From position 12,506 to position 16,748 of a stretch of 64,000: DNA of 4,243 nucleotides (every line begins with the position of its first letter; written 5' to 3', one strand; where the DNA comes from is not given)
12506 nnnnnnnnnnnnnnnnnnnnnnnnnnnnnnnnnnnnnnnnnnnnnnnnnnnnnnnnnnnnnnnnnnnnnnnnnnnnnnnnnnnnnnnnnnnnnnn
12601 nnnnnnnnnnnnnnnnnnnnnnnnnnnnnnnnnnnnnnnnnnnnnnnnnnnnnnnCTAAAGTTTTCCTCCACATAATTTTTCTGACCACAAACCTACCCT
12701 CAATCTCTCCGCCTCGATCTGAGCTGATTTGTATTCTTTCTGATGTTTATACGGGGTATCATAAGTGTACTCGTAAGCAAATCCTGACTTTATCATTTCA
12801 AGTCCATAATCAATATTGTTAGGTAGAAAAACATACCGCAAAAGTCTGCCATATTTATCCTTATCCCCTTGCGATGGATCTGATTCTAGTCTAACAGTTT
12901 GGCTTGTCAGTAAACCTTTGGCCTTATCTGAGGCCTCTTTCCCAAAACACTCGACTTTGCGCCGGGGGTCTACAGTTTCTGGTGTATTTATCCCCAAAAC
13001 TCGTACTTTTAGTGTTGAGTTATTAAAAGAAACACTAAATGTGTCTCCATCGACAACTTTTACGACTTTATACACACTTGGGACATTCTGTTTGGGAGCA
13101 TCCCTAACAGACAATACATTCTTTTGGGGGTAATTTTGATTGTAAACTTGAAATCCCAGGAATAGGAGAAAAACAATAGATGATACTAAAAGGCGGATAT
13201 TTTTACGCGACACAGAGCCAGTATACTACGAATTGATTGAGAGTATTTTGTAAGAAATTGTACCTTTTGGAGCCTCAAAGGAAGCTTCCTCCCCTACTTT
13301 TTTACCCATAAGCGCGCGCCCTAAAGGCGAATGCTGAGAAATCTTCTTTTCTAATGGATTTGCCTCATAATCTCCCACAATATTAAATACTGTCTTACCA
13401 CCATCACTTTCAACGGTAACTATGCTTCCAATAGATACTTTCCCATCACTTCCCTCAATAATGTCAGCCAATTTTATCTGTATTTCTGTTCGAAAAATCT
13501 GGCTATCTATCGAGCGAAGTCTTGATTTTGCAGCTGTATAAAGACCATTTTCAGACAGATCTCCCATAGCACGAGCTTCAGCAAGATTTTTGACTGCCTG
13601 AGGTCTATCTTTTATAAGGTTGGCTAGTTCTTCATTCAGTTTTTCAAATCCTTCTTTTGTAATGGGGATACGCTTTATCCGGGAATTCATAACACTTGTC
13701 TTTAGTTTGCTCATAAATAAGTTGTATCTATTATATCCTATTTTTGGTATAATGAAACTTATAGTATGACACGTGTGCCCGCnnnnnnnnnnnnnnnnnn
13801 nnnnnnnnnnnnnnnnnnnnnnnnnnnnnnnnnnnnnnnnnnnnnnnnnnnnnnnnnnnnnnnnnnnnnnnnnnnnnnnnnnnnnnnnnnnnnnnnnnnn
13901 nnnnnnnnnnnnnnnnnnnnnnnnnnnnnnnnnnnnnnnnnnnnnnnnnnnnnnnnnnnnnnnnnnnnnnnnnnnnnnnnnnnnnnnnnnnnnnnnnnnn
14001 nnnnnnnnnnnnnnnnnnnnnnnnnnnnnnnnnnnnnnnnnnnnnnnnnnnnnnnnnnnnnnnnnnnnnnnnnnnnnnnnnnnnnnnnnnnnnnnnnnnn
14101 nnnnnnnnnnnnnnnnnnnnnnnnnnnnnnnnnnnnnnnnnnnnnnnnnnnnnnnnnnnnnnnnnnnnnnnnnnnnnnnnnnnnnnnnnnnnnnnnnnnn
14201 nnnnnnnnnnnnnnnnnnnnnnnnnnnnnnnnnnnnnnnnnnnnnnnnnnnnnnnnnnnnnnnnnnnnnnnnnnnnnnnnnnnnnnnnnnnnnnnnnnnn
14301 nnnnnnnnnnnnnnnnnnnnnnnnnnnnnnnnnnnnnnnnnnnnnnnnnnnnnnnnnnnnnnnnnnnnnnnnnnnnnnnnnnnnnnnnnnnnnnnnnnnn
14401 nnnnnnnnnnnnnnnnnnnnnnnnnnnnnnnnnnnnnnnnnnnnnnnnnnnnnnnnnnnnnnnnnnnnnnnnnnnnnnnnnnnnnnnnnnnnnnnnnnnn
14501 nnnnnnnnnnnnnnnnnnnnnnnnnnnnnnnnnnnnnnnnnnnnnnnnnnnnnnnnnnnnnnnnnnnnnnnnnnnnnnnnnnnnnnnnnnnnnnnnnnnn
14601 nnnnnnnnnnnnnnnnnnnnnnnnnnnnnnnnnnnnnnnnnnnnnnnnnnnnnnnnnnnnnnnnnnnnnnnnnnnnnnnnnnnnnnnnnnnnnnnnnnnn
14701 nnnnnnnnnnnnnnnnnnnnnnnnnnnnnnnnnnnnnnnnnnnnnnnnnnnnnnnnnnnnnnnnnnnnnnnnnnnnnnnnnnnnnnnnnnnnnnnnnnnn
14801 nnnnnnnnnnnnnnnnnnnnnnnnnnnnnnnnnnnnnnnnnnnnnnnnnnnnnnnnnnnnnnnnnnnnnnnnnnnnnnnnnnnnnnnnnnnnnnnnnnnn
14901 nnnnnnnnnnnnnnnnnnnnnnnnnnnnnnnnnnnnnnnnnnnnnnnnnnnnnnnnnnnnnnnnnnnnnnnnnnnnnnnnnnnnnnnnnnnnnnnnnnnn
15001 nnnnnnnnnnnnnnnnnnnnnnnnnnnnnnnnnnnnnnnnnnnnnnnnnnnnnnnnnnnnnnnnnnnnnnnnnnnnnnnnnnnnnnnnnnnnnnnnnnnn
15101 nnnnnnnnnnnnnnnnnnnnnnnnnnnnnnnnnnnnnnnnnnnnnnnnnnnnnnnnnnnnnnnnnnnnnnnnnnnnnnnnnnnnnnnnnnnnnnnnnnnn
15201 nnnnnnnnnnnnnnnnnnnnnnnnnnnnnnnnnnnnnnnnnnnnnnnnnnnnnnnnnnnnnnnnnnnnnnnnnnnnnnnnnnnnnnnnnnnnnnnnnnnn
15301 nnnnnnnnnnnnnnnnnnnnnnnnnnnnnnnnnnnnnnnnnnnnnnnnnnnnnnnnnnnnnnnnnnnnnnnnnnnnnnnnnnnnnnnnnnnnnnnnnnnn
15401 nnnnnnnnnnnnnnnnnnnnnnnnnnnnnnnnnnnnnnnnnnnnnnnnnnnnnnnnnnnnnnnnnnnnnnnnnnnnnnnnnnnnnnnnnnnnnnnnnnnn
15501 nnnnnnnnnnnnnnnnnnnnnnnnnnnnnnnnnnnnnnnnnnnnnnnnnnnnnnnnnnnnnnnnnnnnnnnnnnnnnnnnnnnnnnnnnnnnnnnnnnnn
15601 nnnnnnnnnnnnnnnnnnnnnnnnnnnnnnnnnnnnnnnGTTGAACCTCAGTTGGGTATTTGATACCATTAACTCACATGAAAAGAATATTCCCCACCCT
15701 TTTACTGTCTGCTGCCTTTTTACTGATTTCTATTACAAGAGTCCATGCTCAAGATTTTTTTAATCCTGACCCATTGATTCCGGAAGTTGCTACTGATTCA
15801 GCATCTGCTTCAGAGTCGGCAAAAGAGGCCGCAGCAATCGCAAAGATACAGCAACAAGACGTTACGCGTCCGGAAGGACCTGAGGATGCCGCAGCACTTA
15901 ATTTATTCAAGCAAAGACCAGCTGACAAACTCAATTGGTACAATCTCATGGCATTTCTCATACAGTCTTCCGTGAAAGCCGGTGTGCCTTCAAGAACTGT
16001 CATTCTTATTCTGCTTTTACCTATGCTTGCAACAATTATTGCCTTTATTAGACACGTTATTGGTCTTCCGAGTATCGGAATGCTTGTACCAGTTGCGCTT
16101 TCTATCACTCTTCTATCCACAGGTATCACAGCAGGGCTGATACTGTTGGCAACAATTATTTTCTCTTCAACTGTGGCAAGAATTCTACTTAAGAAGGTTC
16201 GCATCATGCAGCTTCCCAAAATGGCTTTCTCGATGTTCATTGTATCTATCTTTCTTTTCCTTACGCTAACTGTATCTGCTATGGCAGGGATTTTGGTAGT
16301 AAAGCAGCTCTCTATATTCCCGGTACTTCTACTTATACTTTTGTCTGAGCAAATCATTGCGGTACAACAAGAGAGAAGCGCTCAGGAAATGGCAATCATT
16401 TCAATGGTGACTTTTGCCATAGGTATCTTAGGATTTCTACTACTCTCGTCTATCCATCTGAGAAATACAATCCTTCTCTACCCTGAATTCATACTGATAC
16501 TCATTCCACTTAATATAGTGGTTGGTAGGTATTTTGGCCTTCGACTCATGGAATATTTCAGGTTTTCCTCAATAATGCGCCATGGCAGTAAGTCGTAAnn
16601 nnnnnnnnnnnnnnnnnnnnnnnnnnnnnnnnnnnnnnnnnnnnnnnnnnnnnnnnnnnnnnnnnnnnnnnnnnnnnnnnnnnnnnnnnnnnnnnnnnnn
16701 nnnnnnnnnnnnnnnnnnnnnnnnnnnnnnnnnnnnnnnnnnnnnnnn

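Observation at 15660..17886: ATP-grasp amidoligase fused to a retropepsin-like protease, translationally coupled to a 7TM membrane protein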

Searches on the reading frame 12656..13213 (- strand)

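Call 3: search_protein_families(library=pfam, proteins=[window:12656-13213:-], max_evalue=0.1)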
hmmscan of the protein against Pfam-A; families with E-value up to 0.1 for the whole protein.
window:12656-13213:- (185 aa): 1 family
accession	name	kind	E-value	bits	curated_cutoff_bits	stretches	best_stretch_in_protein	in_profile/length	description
PF00565.23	SNase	-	3.6e-23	82.5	21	1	69-178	1-107/107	Staphylococcal nuclease homologue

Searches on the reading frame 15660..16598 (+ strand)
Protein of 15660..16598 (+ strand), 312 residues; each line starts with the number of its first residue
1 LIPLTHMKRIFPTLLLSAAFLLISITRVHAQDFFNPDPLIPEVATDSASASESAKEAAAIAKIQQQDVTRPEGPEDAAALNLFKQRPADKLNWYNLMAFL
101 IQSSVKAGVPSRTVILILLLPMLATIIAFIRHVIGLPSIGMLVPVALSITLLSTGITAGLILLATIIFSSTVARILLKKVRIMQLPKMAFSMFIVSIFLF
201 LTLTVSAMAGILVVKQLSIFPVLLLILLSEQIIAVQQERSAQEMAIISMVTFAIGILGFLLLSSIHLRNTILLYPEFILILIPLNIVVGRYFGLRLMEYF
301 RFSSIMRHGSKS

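Call 3: search_protein_families(library=pfam, proteins=[window:15660-16598:+], max_evalue=0.1)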
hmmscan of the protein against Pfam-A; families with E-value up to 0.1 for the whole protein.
window:15660-16598:+ (312 aa): 1 family
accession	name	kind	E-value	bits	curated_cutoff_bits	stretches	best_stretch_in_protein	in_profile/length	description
PF14402.11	7TM_transglut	-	2e-21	77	25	1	115-305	57-247/248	7 transmembrane helices usually fused to an inactive transglutaminase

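Call 4: search_protein_families(library=ncbifam, proteins=[window:15660-16598:+], max_evalue=0.1)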
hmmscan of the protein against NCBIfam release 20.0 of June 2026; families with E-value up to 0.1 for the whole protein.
window:15660-16598:+ (312 aa): 1 family
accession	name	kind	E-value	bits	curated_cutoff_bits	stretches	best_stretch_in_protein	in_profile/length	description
NF052267.1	inact_TG_RloB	exception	8.5e-13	47.8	900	1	112-307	312-507/508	osmotic stress tolerance membrane protein RloB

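Call 22: find_homologous_proteins(query=window:15660-16598:+)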
Query window:15660-16598:+ (312 aa): 472 proteins with E <= 0.001 among 8000 candidates; the best 120 are listed.
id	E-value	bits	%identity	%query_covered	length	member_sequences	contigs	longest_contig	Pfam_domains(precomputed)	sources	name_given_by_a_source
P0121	3.6e-162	556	91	98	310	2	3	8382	PF14402.12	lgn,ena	-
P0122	8.1e-162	555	90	98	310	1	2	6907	PF14402.12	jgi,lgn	-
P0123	1.6e-159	548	93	93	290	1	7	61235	PF14402.12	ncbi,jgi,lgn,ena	jgi:hypothetical protein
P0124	5.2e-158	543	90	98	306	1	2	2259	PF14402.12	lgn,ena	-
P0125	1.1e-149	516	91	91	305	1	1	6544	PF14402.12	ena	-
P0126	5.5e-147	507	88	92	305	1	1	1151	PF14402.12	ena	-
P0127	1.3e-146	505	86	95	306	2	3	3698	PF14402.12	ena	-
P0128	2.8e-146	504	87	92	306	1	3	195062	PF14402.12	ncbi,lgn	-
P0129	4.5e-146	504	90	91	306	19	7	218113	PF14402.12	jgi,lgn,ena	-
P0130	2.9e-144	498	88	92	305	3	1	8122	PF14402.12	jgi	-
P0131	3.3e-144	498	84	98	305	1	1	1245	PF14402.12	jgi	jgi:hypothetical protein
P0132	3.5e-144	497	88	91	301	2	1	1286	PF14402.12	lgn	-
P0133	7.1e-144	496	87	94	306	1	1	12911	PF14402.12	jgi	jgi:hypothetical protein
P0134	1.2e-143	496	84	98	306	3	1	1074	PF14402.12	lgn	-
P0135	3.4e-143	494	87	92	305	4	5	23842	PF14402.12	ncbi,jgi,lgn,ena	jgi:hypothetical protein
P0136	8.7e-143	493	83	98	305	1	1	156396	PF14402.12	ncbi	-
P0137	3.1e-142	491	83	98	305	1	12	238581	PF14402.12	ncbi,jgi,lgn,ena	-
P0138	2.4e-141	488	83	98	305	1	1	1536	PF14402.12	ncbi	-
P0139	6.1e-141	487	87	91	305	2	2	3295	PF14402.12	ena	-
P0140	8.3e-141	486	88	88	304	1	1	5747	PF14402.12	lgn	-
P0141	1.3e-140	486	86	93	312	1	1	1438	PF14402.12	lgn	-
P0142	1.5e-140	486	84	92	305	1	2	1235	PF14402.12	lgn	-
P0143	1.5e-140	486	82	98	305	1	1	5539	PF14402.12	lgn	-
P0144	1.7e-140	485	85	92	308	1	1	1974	PF14402.12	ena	-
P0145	3.2e-140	484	83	98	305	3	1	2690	PF14402.12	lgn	-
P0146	4.9e-139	481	83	91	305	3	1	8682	PF14402.12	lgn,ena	-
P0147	1.1e-138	479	82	98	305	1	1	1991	PF14402.12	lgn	-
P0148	1.6e-138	479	83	97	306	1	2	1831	PF14402.12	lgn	-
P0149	2.8e-138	478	82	98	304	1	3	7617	PF14402.12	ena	-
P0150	3.5e-138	478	83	96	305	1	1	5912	PF14402.12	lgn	-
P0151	8.7e-138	476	82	97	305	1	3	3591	PF14402.12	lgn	-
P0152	1.8e-137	475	83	96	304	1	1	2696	PF14402.12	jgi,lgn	-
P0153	4.0e-137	474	86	91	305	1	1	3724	PF14402.12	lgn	-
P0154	1.3e-136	473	80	98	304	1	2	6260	PF14402.12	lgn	-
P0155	1.4e-136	473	83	96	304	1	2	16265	PF14402.12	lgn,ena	-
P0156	8.0e-136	470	84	91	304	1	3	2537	PF14402.12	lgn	-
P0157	1.9e-135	469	79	97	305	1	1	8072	PF14402.12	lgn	-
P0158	2.5e-135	468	82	97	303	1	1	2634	PF14402.12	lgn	-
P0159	6.7e-135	467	82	91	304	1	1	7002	PF14402.12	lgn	-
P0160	9.0e-135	467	80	97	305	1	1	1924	PF14402.12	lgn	-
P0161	1.4e-134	466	84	91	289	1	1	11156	PF14402.12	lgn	-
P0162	3.2e-132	458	78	97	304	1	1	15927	PF14402.12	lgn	-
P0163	3.8e-132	458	84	82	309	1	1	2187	PF14402.12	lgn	-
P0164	9.9e-132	457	82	93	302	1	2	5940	PF14402.12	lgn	-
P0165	1.5e-131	456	81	93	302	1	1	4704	PF14402.12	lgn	-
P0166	1.9e-131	456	79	92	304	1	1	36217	PF14402.12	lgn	-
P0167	5.1e-131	454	82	93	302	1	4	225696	PF14402.12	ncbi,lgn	-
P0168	6.1e-131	454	77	98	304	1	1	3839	PF14402.12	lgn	-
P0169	2.7e-128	445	78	91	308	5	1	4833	PF14402.12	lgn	-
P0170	3.8e-127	442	75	98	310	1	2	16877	PF14402.12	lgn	-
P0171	4.7e-125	435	84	81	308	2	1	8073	PF14402.12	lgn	-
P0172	2.7e-123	429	79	86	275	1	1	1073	PF14402.12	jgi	jgi:hypothetical protein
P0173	4.3e-123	428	80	86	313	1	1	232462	PF14402.12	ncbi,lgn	-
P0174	1.2e-122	427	78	87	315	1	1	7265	PF14402.12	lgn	-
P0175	3.1e-122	426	75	92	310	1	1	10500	PF14402.12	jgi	jgi:hypothetical protein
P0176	4.4e-122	425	79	86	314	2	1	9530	PF14402.12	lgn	-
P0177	1.6e-121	423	73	98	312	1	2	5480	PF14402.12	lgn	-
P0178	2.6e-121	422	75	91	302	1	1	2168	PF14402.12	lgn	-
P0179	4.6e-121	422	75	97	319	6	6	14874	PF14402.12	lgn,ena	-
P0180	4.3e-117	409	73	88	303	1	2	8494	PF14402.12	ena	-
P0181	1.1e-113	397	68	98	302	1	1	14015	PF14402.12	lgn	-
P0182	4.4e-112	392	72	87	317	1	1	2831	PF14402.12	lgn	-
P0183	9.0e-110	385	95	69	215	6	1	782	PF14402.12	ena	-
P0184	3.2e-109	383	70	88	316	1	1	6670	PF14402.12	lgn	-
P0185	3.9e-109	383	74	79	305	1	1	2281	PF14402.12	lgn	-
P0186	4.0e-109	383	70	88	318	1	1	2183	PF14402.12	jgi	-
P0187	4.7e-109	382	70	87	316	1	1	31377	PF14402.12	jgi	-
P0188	8.3e-109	381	70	87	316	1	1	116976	PF14402.12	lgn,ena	-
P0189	2.4e-108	380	69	88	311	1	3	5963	PF14402.12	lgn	-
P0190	2.7e-108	380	70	88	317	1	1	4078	PF14402.12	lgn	-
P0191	3.4e-108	379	71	86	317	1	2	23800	PF14402.12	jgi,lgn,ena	-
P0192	3.9e-108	379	66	94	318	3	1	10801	PF14402.12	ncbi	-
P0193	4.7e-108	379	70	88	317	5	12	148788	PF14402.12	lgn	-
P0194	7.0e-108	378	64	98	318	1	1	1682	PF14402.12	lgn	-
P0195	7.9e-108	378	67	94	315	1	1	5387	PF14402.12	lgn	-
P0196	9.6e-108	378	66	94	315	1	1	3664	PF14402.12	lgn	-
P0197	1.1e-107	378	65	96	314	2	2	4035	PF14402.12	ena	-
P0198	1.1e-107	378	66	96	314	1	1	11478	PF14402.12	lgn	-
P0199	1.1e-107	378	66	94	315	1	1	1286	PF14402.12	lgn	-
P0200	1.4e-107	377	65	96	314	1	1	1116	PF14402.12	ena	-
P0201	1.6e-107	377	65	96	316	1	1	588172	PF14402.12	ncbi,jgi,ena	-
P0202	3.1e-107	376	65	96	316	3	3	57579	PF14402.12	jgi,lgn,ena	-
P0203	3.7e-107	376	70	87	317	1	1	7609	PF14402.12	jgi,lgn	jgi:hypothetical protein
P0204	6.1e-107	375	64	96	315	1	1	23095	PF14402.12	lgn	-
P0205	7.4e-107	375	66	96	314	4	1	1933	PF14402.12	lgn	-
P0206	1.3e-106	374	92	69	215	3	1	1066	PF14402.12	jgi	jgi:hypothetical protein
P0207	4.0e-106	373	64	95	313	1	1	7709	PF14402.12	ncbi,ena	-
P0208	9.3e-106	371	67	89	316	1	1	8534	PF14402.12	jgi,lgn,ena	-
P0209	3.6e-104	366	67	88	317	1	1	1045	PF14402.12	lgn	-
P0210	2.8e-103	363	90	69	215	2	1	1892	PF14402.12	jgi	jgi:hypothetical protein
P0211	3.8e-103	363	67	89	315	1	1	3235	PF14402.12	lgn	-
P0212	1.8e-95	338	65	80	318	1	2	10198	PF14402.12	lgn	-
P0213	7.9e-95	336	60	87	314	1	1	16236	PF14402.12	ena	-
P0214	7.8e-94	332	60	91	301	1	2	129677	PF14402.12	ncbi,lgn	-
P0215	2.0e-93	331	59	92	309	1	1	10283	PF14402.12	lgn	-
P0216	8.2e-93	329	58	97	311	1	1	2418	PF14402.12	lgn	-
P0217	1.9e-92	328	60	91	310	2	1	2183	PF14402.12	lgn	-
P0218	2.4e-92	328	59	89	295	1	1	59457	PF14402.12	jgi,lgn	-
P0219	5.6e-92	326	54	100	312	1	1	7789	PF14402.12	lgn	-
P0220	7.2e-92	326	56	98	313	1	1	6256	PF14402.12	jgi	-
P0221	9.8e-92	325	58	90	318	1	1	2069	PF14402.12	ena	-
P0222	8.4e-91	322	60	89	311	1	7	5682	PF14402.12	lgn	-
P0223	1.1e-90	322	57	87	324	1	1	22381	PF14402.12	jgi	jgi:hypothetical protein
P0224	1.3e-90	322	56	98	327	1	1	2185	PF14402.12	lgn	-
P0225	1.7e-90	321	57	98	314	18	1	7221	PF14402.12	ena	-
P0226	2.9e-90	321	62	86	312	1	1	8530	PF14402.12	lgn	-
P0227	4.5e-90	320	61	88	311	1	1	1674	PF14402.12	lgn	-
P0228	4.6e-90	320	58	97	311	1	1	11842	PF14402.12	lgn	-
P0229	7.8e-90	319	61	89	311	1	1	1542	PF14402.12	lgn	-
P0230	9.3e-90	319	62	86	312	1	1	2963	PF14402.12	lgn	-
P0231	1.0e-89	319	59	86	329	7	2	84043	PF14402.12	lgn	-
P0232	1.2e-89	319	55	97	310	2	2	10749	PF14402.12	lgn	-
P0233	1.6e-89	318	60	86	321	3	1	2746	PF14402.12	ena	-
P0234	2.9e-89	317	59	86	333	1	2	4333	PF14402.12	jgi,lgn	jgi:hypothetical protein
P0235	2.9e-89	317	61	80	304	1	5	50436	PF14402.12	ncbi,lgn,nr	ncbi:hypothetical protein HYS93_04320 [Candidatus Daviesbacteria bacterium]|nr:hypothetical protein 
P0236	3.7e-89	317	56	93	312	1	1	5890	PF14402.12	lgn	-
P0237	4.3e-89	317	55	98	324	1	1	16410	PF14402.12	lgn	-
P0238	6.4e-89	316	58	87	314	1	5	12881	PF14402.12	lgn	-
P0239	2.4e-88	314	54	92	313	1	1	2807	PF14402.12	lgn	-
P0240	2.7e-88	314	57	98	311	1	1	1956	PF14402.12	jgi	jgi:hypothetical protein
